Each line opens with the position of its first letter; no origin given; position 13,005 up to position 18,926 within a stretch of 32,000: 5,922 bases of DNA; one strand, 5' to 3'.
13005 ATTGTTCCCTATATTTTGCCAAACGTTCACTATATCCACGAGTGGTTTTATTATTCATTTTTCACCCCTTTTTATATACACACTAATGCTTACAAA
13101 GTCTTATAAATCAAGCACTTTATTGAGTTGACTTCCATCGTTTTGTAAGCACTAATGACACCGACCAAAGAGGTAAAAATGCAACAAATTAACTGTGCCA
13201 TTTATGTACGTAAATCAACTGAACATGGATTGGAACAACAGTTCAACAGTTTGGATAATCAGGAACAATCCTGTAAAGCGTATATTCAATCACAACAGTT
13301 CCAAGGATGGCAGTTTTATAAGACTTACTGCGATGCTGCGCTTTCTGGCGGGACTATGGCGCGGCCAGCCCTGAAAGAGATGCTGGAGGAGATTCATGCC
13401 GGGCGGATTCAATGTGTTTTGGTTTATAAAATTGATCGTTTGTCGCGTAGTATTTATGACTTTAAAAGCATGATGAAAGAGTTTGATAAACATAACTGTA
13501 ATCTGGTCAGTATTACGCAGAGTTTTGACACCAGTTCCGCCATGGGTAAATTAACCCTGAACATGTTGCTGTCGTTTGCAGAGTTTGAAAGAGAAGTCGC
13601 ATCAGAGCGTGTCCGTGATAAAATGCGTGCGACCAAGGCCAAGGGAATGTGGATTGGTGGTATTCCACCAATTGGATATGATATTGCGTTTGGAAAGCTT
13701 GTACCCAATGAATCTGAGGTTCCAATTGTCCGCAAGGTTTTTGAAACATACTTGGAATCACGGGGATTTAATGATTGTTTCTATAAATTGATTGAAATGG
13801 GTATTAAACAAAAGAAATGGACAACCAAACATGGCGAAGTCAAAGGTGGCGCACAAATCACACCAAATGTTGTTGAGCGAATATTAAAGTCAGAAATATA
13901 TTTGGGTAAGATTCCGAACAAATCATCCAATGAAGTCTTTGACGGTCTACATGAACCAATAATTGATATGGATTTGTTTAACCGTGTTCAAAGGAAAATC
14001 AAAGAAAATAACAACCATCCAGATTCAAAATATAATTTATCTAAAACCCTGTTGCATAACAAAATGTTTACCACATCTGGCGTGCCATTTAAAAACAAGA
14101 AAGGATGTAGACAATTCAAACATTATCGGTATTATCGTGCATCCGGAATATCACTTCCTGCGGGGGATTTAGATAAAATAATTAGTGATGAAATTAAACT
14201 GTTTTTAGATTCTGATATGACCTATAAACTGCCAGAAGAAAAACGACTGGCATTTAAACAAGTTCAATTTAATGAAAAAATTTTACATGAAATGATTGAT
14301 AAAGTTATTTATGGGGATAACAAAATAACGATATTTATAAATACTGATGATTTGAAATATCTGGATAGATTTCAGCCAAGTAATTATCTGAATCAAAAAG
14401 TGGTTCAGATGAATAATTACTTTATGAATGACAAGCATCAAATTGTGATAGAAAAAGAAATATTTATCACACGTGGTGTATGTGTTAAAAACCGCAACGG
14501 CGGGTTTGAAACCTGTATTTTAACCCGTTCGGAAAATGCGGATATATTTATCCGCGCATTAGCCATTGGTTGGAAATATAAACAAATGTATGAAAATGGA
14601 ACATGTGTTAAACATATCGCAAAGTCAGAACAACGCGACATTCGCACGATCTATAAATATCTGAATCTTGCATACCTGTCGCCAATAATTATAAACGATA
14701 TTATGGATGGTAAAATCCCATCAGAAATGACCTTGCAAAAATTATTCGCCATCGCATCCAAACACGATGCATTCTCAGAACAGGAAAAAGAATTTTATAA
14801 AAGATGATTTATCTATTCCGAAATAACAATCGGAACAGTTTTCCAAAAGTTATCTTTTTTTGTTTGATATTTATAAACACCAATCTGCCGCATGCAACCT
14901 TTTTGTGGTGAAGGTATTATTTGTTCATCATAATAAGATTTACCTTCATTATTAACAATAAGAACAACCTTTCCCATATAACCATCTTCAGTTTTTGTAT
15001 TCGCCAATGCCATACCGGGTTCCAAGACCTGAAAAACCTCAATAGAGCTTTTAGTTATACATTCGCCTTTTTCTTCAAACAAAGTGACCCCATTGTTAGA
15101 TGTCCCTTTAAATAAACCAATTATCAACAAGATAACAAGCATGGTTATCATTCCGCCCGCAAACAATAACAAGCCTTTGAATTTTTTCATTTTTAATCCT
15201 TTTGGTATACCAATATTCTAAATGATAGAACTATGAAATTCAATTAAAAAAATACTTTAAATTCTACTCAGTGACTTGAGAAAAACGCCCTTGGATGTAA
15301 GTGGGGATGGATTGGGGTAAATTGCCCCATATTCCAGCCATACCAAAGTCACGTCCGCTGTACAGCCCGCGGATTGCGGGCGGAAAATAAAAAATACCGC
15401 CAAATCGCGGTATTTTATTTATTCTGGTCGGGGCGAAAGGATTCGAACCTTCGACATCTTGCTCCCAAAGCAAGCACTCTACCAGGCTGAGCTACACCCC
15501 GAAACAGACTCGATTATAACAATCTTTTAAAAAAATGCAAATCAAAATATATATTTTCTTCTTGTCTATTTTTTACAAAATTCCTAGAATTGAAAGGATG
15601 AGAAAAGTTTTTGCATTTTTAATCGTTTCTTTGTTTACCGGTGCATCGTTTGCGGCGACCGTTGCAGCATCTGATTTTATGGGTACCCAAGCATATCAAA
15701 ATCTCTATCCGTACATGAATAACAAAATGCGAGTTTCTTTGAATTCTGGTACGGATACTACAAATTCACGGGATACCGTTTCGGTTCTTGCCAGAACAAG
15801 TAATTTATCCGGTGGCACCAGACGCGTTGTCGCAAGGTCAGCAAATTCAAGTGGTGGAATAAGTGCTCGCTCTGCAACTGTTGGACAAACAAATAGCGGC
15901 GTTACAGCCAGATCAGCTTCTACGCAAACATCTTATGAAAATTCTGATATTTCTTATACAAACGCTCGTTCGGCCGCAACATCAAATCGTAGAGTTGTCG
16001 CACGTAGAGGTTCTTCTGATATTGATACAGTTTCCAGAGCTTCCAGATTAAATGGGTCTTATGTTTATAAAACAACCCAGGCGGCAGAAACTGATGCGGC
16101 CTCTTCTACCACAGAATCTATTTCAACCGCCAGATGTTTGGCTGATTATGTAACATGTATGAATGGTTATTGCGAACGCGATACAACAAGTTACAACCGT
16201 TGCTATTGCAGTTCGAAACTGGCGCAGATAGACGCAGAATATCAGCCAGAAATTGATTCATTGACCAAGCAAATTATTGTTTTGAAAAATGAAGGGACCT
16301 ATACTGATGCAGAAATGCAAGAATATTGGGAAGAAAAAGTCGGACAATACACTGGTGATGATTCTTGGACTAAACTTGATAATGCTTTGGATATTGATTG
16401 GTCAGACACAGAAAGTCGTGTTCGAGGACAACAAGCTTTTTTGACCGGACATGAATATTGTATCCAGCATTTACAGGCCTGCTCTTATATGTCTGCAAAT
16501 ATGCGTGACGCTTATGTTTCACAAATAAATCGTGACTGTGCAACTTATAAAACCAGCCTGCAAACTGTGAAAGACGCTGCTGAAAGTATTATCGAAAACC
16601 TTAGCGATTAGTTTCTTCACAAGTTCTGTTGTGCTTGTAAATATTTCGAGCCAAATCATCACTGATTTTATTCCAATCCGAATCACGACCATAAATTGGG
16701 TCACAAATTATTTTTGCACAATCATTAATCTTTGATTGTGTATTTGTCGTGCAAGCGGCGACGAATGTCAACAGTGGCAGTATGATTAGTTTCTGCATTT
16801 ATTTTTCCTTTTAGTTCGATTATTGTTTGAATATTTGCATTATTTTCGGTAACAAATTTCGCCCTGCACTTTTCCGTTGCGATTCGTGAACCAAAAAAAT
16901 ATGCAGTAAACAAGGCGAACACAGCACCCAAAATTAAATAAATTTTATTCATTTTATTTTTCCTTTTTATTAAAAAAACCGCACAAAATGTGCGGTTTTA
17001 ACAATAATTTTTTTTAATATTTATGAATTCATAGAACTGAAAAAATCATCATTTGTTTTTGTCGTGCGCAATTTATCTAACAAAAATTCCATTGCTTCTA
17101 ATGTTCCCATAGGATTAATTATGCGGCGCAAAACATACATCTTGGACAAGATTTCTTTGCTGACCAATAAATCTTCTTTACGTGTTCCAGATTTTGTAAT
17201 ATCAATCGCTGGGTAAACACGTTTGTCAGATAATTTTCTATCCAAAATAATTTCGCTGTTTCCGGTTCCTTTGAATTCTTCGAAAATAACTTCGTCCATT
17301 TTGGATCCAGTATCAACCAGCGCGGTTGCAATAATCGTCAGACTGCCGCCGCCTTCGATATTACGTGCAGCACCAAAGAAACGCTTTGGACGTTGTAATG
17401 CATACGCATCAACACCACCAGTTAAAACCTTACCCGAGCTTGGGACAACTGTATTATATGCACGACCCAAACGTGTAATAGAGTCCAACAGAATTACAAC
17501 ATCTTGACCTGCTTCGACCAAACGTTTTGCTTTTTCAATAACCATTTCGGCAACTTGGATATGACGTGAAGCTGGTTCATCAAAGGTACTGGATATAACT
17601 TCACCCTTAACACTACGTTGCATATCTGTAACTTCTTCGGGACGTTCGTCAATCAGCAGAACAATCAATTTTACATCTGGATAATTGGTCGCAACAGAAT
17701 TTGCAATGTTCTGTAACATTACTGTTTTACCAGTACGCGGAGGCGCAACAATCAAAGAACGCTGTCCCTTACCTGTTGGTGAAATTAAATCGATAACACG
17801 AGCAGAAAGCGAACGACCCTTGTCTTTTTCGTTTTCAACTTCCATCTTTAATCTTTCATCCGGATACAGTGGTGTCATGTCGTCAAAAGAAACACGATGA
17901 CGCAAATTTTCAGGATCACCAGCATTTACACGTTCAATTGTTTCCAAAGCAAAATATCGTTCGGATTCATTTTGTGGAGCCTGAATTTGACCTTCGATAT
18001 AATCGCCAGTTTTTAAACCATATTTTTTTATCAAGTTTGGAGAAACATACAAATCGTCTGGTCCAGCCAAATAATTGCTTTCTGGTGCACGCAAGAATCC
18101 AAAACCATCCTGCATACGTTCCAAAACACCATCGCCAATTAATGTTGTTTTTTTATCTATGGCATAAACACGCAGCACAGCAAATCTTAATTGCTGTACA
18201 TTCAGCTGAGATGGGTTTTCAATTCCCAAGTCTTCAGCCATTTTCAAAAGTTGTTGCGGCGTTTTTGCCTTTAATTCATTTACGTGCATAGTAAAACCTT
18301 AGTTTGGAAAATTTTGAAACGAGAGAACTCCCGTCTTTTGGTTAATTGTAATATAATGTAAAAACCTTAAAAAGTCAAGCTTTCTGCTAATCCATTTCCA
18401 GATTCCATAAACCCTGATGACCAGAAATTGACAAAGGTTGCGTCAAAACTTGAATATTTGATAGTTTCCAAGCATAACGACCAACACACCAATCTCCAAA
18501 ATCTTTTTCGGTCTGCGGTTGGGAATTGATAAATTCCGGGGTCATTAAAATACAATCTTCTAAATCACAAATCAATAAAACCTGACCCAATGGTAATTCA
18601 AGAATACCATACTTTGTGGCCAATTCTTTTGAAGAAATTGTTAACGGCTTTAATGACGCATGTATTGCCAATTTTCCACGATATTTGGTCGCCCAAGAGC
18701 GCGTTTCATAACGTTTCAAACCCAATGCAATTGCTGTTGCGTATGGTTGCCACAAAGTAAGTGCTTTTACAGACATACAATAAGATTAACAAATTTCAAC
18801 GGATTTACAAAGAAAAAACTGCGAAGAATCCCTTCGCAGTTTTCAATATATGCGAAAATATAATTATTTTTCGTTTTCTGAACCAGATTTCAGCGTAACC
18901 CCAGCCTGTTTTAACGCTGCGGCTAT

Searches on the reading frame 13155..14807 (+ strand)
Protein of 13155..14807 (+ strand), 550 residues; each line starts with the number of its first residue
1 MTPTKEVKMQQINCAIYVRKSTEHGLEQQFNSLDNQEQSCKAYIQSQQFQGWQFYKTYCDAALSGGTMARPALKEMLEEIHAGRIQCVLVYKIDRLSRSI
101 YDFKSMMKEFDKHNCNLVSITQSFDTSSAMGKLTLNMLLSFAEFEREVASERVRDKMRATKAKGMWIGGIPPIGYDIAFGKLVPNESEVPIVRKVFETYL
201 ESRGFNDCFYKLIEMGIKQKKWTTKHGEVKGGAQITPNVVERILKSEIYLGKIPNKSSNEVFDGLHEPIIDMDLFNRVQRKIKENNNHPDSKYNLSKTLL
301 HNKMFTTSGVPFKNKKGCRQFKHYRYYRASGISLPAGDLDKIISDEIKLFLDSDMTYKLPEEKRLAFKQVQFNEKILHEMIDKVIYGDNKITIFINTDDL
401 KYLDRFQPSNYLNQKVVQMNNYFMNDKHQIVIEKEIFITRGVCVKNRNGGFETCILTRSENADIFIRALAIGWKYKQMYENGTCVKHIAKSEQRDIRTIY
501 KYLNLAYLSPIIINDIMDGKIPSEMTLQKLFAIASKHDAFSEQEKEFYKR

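Call 6: search_protein_families(library=pfam, proteins=[window:13155-14807:+], max_evalue=0.1)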
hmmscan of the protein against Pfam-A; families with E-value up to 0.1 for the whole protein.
window:13155-14807:+ (550 aa): 3 families
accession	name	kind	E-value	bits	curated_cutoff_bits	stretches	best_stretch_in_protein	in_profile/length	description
PF00239.26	Resolvase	-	5e-39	134.1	23.3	1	15-166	2-145/145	Resolvase, N terminal domain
PF07508.19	Recombinase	-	2.9e-14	53.6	21.1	1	187-285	2-102/102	Recombinase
PF07364.17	DUF1485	-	0.096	12.4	22.8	0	29-82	35-88/290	Metallopeptidase family M81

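Call 34: search_protein_families(library=padloc, proteins=[window:13155-14807:+], max_evalue=0.01)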
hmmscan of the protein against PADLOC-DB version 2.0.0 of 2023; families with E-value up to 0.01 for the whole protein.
window:13155-14807:+ (550 aa): 0 families

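Call 35: search_protein_families(library=ncbifam, proteins=[window:13155-14807:+], max_evalue=0.01)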
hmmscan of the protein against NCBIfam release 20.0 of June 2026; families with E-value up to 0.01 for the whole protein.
window:13155-14807:+ (550 aa): 7 families
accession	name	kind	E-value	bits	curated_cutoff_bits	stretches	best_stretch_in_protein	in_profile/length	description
NF047343.1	SCCmet_CcrB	equivalog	1.4e-38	132.9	900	1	8-291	3-288/542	cassette chromosome recombinase CcrB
NF041201.1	recomb_XisF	equivalog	3.8e-34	118.4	375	1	51-304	30-298/465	fdxN element excision recombinase XisF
NF047344.1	SCCmet_CcrA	equivalog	2.2e-25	89.7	700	1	16-296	6-263/442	cassette chromosome recombinase CcrA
NF047347.1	SCCmet_CcrC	equivalog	7.3e-25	87.5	900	1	13-208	4-203/558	cassette chromosome recombinase CcrC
NF049883.1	resolv_YneB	equivalog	8.2e-09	35.2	175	1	14-164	2-146/211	YneB family resolvase-like protein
NF033518.0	transpos_IS607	equivalog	7.3e-08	32.2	110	1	8-123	50-156/187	IS607 family transposase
NF009949.0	PRK13413.1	equivalog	3e-06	27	272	1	17-168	5-146/203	master DNA invertase Mpi family serine-type recombinase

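Call 99: search_protein_families(library=phrogs, proteins=[window:13155-14807:+], max_evalue=0.001)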
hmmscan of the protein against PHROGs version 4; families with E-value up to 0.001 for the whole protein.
window:13155-14807:+ (550 aa): 5 families
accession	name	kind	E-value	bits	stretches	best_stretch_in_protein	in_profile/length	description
phrog_95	-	integration and excision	1.9e-93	315.2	1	3-360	79-447/651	integrase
phrog_125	-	DNA, RNA and nucleotide metabolism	2.3e-42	146.3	1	5-284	13-250/254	DNA invertase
phrog_14161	-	other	3e-07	31.9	1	460-534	50-126/143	recombinase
phrog_6620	-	integration and excision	4.5e-07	30.6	1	10-125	54-157/201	transposase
phrog_7701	-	DNA, RNA and nucleotide metabolism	4.3e-06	28.1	0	172-295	5-98/137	DNA invertase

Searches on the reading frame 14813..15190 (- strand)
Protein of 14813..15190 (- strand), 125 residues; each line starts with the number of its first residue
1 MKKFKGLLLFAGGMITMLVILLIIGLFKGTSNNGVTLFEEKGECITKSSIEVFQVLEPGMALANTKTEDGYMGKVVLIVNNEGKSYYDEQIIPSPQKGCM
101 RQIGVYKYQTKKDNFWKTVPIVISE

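Call 6: search_protein_families(library=pfam, proteins=[window:14813-15190:-], max_evalue=0.1)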
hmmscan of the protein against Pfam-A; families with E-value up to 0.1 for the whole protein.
window:14813-15190:- (125 aa): 0 families

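Call 34: search_protein_families(library=padloc, proteins=[window:14813-15190:-], max_evalue=0.01)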
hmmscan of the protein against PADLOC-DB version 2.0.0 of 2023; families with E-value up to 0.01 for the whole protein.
window:14813-15190:- (125 aa): 0 families

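Call 35: search_protein_families(library=ncbifam, proteins=[window:14813-15190:-], max_evalue=0.01)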
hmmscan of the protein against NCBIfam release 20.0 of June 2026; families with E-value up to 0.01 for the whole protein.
window:14813-15190:- (125 aa): 0 families

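Call 99: search_protein_families(library=phrogs, proteins=[window:14813-15190:-], max_evalue=0.001)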
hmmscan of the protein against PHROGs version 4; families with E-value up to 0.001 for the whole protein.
window:14813-15190:- (125 aa): 0 families

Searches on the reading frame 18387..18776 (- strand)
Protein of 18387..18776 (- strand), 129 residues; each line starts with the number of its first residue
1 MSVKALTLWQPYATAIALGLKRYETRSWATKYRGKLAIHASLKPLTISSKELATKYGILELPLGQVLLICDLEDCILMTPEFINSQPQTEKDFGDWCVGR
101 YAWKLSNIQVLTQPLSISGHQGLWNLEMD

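Call 51: search_protein_families(library=pfam, proteins=[window:18387-18776:-], max_evalue=0.001)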
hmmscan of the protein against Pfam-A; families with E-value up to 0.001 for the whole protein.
window:18387-18776:- (129 aa): 1 family
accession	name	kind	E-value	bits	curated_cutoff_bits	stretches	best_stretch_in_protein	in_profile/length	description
PF04266.20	ASCH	-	5.3e-05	24.3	21.2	1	6-77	1-55/103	ASCH domain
